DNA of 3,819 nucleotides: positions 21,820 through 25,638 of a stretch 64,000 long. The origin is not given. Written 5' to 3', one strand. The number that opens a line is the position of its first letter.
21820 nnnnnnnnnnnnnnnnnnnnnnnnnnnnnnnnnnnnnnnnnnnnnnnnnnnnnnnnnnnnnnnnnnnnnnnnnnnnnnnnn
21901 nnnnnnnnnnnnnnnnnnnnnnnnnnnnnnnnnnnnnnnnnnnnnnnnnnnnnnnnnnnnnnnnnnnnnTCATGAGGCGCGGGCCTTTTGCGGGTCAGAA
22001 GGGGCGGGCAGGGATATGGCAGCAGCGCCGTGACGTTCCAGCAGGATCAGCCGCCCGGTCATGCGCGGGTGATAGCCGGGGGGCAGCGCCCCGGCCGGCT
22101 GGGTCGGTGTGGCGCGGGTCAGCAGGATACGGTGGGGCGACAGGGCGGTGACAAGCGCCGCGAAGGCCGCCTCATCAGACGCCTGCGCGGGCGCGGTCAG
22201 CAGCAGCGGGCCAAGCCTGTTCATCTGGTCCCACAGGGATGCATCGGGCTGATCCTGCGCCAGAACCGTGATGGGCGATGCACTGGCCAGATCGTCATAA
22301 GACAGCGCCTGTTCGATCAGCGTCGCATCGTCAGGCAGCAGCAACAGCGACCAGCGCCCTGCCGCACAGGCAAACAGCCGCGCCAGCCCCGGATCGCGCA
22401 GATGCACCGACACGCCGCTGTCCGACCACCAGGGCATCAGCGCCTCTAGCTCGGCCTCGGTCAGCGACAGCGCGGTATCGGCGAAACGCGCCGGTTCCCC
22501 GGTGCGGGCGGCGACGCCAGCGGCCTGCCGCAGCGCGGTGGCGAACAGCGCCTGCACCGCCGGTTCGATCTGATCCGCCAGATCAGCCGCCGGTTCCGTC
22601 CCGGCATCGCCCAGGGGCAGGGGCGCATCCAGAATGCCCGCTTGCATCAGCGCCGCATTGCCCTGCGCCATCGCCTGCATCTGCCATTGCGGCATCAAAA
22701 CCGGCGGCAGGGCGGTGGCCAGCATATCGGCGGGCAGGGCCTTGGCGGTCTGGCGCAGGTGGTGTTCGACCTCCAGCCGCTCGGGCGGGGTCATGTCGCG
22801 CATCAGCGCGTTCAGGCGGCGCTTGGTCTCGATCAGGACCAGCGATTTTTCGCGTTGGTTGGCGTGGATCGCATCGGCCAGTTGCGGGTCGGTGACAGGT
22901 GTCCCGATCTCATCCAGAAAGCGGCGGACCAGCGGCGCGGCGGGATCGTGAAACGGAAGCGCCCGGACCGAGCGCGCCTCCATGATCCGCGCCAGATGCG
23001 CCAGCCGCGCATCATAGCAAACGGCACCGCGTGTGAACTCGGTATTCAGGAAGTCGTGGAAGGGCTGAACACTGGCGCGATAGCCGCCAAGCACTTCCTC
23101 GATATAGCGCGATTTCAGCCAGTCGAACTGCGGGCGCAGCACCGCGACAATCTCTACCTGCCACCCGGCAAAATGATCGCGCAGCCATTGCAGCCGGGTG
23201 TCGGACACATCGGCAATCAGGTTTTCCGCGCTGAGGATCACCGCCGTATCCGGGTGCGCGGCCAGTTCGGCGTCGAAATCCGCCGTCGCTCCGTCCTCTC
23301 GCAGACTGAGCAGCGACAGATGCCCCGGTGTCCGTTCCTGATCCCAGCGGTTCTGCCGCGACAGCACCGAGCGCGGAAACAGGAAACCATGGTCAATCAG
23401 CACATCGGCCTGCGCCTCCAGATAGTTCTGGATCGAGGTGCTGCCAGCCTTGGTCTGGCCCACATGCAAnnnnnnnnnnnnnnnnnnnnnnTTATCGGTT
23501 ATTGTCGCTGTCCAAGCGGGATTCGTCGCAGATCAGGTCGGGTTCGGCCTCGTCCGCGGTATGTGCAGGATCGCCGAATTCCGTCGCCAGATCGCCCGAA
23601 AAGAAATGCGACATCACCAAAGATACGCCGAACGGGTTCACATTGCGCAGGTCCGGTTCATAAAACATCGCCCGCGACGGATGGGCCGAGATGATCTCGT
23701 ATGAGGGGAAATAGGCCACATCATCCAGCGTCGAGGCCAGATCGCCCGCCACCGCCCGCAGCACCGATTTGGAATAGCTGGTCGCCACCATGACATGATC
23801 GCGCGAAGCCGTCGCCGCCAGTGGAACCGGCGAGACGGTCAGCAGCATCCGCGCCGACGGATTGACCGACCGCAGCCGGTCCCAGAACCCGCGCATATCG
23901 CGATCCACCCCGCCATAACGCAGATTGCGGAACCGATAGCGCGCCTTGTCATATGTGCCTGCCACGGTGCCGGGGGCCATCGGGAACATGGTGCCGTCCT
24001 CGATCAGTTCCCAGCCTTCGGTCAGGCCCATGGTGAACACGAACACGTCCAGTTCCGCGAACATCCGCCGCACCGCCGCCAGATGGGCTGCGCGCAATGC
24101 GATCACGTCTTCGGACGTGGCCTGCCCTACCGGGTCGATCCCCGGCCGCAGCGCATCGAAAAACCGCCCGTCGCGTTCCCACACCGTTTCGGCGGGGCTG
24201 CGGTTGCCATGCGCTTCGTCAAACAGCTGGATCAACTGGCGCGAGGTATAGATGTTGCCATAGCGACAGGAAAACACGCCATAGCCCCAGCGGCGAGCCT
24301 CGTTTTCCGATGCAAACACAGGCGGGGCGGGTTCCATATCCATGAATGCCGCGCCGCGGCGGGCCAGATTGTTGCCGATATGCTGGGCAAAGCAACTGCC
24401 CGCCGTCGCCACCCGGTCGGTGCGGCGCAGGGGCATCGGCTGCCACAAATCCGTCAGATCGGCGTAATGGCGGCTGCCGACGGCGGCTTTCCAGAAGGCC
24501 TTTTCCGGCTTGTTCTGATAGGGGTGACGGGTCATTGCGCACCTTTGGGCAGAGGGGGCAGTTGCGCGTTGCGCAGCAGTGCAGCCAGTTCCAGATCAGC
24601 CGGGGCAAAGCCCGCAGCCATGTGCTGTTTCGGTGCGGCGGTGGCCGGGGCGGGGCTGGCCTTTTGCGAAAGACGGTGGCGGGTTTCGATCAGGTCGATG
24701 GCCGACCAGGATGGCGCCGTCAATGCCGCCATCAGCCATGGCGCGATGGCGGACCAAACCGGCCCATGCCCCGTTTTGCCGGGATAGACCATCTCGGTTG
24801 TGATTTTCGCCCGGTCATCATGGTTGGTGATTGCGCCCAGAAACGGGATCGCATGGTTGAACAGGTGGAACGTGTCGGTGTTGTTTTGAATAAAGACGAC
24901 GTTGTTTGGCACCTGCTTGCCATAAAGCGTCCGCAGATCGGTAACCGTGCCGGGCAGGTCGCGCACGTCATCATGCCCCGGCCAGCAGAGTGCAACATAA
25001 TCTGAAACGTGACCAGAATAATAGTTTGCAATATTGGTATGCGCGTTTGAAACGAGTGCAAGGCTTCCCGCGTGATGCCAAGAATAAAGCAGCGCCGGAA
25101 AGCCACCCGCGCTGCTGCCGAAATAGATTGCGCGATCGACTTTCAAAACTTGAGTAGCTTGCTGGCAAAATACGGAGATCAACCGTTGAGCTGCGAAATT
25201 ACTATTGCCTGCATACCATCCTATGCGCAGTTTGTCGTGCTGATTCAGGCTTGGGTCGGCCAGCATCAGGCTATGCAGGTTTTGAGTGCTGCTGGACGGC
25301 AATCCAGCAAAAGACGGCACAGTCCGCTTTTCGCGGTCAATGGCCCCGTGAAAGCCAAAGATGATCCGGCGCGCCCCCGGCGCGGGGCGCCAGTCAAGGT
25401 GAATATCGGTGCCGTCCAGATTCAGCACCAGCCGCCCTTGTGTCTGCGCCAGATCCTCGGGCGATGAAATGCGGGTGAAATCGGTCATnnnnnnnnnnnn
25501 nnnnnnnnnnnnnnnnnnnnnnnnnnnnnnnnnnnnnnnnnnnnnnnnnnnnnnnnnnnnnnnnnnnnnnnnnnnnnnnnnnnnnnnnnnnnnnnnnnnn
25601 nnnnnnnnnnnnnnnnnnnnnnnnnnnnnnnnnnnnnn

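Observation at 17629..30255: Compositionally atypical glycan island with two sulfotransferases, sitting where fabF would be expected after fabD-fabG-acpP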

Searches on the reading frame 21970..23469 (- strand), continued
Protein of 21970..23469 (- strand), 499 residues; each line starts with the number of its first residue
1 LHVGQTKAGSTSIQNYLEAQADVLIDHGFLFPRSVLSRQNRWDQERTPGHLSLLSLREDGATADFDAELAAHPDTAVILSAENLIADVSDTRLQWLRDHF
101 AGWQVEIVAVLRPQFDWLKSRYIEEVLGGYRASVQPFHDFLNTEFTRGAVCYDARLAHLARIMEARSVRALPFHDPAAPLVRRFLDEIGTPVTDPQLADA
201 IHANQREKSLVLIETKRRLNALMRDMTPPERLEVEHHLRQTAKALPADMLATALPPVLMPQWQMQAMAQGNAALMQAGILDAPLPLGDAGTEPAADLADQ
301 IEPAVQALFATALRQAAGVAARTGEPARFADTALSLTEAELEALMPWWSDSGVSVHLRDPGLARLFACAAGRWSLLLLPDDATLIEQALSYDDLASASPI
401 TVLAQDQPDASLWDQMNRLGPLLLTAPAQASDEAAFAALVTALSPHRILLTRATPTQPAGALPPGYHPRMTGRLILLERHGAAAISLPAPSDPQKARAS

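Call 96: get_annotated_region(hit=H1, flank=12000)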
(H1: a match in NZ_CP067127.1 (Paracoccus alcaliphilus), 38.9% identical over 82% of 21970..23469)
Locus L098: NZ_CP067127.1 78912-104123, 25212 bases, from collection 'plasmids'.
description: Paracoccus alcaliphilus strain TK 1015 = DSM 8512 plasmid p305818, complete sequence
organism: Paracoccus alcaliphilus (NCBI taxid 34002)
taxonomy: Bacteria; Pseudomonadota; Alphaproteobacteria; Rhodobacterales; Paracoccaceae; Paracoccus; Paracoccus alcaliphilus
host: -; source: whole organism,soil; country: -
typing (MOB-suite, as given by PLSDB): non-mobilizable
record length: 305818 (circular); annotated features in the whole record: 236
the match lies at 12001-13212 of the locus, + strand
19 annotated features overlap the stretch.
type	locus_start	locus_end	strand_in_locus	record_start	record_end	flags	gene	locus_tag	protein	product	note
CDS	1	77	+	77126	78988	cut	-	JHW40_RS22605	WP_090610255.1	sigma-54-dependent Fis family transcriptional regulator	-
CDS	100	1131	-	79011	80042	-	-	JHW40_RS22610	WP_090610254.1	alcohol dehydrogenase catalytic domain-containing protein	-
CDS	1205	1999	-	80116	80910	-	-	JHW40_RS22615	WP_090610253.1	transporter substrate-binding domain-containing protein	-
CDS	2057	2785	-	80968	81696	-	-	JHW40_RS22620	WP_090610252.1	amino acid ABC transporter ATP-binding protein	-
CDS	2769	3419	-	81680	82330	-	-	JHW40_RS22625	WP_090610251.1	amino acid ABC transporter permease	GO:0006865 - amino acid transport [Evidence IEA]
CDS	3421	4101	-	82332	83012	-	-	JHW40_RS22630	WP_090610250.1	amino acid ABC transporter permease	GO:0006865 - amino acid transport [Evidence IEA]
CDS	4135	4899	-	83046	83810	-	kduD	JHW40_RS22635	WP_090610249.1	2-dehydro-3-deoxy-D-gluconate 5-dehydrogenase KduD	GO:0000272 - polysaccharide catabolic process [Evidence IEA]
CDS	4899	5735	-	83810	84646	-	kduI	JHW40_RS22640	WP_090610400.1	5-dehydro-4-deoxy-D-glucuronate isomerase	GO:0045490 - pectin catabolic process [Evidence IEA]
CDS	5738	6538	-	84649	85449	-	-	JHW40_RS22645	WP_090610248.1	GntR family transcriptional regulator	-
CDS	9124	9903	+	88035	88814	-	-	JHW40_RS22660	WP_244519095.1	glycosyltransferase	-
CDS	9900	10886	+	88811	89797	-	-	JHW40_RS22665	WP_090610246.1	hypothetical protein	-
CDS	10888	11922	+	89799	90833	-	-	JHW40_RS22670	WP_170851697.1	GSCFA domain-containing protein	-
CDS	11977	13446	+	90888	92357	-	-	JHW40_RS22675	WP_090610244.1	hypothetical protein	-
CDS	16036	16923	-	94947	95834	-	-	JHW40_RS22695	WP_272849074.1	branched-chain amino acid ABC transporter permease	-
CDS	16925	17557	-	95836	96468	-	-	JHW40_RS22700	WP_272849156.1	ATP-binding cassette domain-containing protein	-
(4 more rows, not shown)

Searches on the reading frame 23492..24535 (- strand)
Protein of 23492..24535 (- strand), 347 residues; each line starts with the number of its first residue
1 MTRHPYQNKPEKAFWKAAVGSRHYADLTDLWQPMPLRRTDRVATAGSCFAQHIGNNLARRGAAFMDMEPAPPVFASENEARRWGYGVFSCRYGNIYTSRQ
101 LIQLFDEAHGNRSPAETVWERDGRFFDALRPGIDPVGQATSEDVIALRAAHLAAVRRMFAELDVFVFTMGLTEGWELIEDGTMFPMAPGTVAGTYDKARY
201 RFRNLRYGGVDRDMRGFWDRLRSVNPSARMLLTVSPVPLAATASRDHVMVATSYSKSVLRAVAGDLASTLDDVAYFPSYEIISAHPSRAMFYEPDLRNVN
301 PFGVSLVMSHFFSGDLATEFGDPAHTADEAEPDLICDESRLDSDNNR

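Call 5: search_protein_families(library=pfam, proteins=[window:23492-24535:-], max_evalue=0.01)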
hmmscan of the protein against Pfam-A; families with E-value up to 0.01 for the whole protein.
window:23492-24535:- (347 aa): 1 family
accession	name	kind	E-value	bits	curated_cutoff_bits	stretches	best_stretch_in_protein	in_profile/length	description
PF08885.17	GSCFA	-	2.2e-50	172.1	25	1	41-311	1-237/237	GSCFA family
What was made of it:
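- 23492..24535 (-): g6: GSCFA-family protein (SGNH hydrolase superfamily). Pfam PF08885, E 2e-50 (call 5).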

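Call 6: search_protein_families(library=ncbifam, proteins=[window:23492-24535:-], max_evalue=0.01)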
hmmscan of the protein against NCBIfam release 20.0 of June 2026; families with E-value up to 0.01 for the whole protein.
window:23492-24535:- (347 aa): 0 families

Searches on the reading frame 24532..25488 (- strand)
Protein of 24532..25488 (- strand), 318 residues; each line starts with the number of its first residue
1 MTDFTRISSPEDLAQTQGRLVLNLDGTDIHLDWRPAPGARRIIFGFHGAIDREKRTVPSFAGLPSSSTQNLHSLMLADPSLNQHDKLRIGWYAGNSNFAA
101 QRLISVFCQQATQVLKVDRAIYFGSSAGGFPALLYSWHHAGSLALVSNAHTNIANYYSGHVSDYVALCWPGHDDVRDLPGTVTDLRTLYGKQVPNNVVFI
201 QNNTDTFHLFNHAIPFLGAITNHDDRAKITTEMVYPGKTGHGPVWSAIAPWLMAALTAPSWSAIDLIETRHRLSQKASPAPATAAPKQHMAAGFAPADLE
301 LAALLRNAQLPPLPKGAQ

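Call 5: search_protein_families(library=pfam, proteins=[window:24532-25488:-], max_evalue=0.01)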
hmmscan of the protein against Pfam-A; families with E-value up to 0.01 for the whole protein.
window:24532-25488:- (318 aa): 0 families

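Call 6: search_protein_families(library=ncbifam, proteins=[window:24532-25488:-], max_evalue=0.01)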
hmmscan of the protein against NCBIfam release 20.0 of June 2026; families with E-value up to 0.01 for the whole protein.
window:24532-25488:- (318 aa): 0 families

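Call 22: search_solved_structures(query=window:24532-25488:-, max_evalue=10, show_alignments=1)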
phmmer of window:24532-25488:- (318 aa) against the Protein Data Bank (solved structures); distinct sequences matched with E-value up to 10: 2.
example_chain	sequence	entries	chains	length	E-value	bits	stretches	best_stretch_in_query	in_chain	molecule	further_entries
5dfv_C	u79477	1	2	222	0.76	12.2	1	85-157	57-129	FAB HEAVY CHAIN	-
1for_H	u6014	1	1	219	0.79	12.2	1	89-157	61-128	IGG2A-KAPPA 17-IA FAB (HEAVY CHAIN)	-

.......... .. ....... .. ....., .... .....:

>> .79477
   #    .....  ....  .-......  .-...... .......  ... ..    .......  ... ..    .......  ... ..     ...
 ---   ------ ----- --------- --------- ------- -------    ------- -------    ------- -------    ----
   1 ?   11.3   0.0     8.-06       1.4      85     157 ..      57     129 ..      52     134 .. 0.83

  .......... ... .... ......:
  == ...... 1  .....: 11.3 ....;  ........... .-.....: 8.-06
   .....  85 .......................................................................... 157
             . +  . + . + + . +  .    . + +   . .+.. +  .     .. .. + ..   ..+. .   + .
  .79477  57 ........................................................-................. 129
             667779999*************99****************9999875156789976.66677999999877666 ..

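Call 57: search_solved_structures(query=A4, max_evalue=10, show_alignments=2)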
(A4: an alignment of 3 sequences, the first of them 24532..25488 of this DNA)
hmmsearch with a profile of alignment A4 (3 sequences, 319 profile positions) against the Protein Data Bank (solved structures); distinct sequences matched with E-value up to 10: 2.
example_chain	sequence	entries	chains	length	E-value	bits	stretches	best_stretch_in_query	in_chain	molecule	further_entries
7dq9_A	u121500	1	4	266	0.22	14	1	103-145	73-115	Predicted hydrolases or acyltransferases (Alpha/beta hydrolase superfamily)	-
6i8w_A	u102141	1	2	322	0.38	13.2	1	110-149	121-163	Alpha/beta fold hydrolase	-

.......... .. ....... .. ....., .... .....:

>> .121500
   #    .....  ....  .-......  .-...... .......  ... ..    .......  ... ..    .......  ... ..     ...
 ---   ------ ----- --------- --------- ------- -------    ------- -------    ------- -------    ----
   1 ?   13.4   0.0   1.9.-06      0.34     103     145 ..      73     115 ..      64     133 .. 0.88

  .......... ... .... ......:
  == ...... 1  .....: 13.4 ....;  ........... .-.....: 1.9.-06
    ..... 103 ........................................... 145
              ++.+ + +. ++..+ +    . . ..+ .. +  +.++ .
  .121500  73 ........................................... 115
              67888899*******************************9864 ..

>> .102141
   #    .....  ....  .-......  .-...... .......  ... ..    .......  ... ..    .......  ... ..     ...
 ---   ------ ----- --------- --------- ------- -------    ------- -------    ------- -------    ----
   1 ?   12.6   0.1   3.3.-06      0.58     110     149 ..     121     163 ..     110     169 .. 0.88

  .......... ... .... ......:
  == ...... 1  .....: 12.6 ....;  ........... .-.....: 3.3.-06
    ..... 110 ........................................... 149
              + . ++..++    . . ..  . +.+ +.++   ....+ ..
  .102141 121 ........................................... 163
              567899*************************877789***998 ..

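Call 60: find_homologous_proteins(query=window:24532-25488:-, max_evalue=0.001)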
Query window:24532-25488:- (318 aa): 12 proteins with E <= 0.001 among 8000 candidates.
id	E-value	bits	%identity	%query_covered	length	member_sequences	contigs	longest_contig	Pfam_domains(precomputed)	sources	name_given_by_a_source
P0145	3.2e-163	561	100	77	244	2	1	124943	-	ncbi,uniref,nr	ncbi:MAG: hypothetical protein Q4G22_07855 [Paracoccus sp. (in: a-proteobacteria)]|uniref:hypothetic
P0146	7.3e-149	513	69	100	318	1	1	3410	-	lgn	-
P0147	3.3e-87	311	45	97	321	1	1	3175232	-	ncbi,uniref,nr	ncbi:hypothetical protein [Paracoccus sediminicola]|uniref:hypothetical protein n=1 Tax=Paracoccus s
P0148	3.9e-69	251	45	79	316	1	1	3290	-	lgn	-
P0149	2.9e-46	176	39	72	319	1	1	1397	-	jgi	jgi:pimeloyl-ACP methyl ester carboxylesterase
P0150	1.4e-24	105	34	69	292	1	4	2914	-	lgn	-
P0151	3.7e-24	104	34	61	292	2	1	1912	-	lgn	-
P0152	5.3e-23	100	33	63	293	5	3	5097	-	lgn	-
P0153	3.8e-21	94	35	63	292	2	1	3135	-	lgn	-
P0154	1.9e-19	88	28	75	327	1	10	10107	-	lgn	-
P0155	2.4e-18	85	30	64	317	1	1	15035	-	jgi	jgi:hypothetical protein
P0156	1.1e-12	66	26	76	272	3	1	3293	-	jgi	-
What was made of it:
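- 24532..25488 (-): g7: orphan α/β-hydrolase-like protein with an invariant HG....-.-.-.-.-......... pattern. It is the compositional outlier of the block. Only 12 clusters among 5.8e9 proteins, and no Pfam hit (call 60).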

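Call 62: search_solved_structures(query=A5, max_evalue=10, show_alignments=1)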
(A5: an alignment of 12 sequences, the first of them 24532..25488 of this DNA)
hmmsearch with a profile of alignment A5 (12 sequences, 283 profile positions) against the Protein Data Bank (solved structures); distinct sequences matched with E-value up to 10: 33.
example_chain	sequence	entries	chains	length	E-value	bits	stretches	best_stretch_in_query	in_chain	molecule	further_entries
3oos_A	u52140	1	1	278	0.0057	18.9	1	109-145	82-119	Alpha/beta hydrolase family protein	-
4hs9_A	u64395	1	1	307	0.059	15.6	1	101-147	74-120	Lipase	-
3w9u_A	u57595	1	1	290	0.097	14.9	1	101-147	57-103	Putative lipase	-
6jd9_A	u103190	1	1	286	0.099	14.8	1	101-147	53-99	Alpha/beta hydrolase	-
4gw3_A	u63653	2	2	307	0.11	14.7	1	101-147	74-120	Putative lipase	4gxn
6i8w_A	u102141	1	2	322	0.13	14.4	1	109-149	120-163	Alpha/beta fold hydrolase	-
5egn_A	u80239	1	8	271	0.15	14.2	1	111-141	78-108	Esterase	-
2pl5_A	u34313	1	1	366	0.15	14.2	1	100-144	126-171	Homoserine O-acetyltransferase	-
6yuo_A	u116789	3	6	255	0.16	14.2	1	107-172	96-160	SacC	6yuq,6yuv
6yus_A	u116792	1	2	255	0.18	14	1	107-172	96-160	SacC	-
7px8_A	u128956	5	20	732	0.21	13.8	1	93-155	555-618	Acylamino-acid-releasing enzyme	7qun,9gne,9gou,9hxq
10xn_A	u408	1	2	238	0.21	13.7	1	106-173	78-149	Triacylglycerol lipase related protein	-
9x6a_A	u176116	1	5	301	0.38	12.9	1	100-139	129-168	carboxylesterase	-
2xmz_A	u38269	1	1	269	0.55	12.4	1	39-137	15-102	HYDROLASE, ALPHA/BETA HYDROLASE FOLD FAMILY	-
7dq9_A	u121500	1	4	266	0.57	12.3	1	100-143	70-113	Predicted hydrolases or acyltransferases (Alpha/beta hydrolase superfamily)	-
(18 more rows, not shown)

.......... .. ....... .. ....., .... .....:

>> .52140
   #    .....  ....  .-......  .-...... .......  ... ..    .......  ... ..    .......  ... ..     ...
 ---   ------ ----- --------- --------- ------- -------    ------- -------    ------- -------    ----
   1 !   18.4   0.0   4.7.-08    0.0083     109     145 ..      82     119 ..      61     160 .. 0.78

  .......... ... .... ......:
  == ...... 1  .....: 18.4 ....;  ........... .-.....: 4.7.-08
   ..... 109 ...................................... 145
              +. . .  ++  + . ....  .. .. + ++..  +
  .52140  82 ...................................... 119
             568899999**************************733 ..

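Call 63: search_protein_families(library=pfam, alignment_id=A5, max_evalue=1)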
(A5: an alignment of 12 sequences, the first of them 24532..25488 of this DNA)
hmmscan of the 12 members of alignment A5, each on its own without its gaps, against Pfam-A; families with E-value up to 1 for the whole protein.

A. member 1, window:24532-25488:- (318 aa): 1 family
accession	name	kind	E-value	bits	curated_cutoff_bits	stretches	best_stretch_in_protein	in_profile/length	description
PF04625.18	DEC-1_N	-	0.05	13.1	29.2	1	277-317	135-177/403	DEC-1 protein, N-terminal region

B. families by the number of members that match (of 12 scanned): 11 families
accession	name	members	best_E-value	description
PF00561.26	Abhydrolase_1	4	0.0021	alpha/beta hydrolase fold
PF05728.18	UPF0227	3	0.042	Uncharacterised protein family (UPF0227)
PF16929.11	Asp2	2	0.02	Accessory Sec system GspB-transporter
PF00326.27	Peptidase_S9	1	0.003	Prolyl oligopeptidase family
PF12146.15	Hydrolase_4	1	0.032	Serine aminopeptidase, S33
PF20434.5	BD-FAE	1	0.049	BD-FAE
PF04625.18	DEC-1_N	1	0.05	DEC-1 protein, N-terminal region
PF03475.19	YiiM_3-alpha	1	0.12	YiiM-like, 3-alpha helix domain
PF08462.16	Carmo_coat_C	1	0.17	Carmovirus coat protein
PF09754.15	PAC2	1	0.23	PAC2 family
PF12095.13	CRR7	1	0.27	Protein CHLORORESPIRATORY REDUCTION 7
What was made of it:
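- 24532..25488 (-): The family profile's best PDB and Pfam hits are all α/β-hydrolases at the nucleophile elbow, E 0.006 and 0.002 (calls 62, 63).
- On α/β-hydrolase (g7): The best PDB hit is E 0.006 and the best Pfam Abhydrolase_1 hit is E 0.002, found in 4 of 12 members (calls 62, 63).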
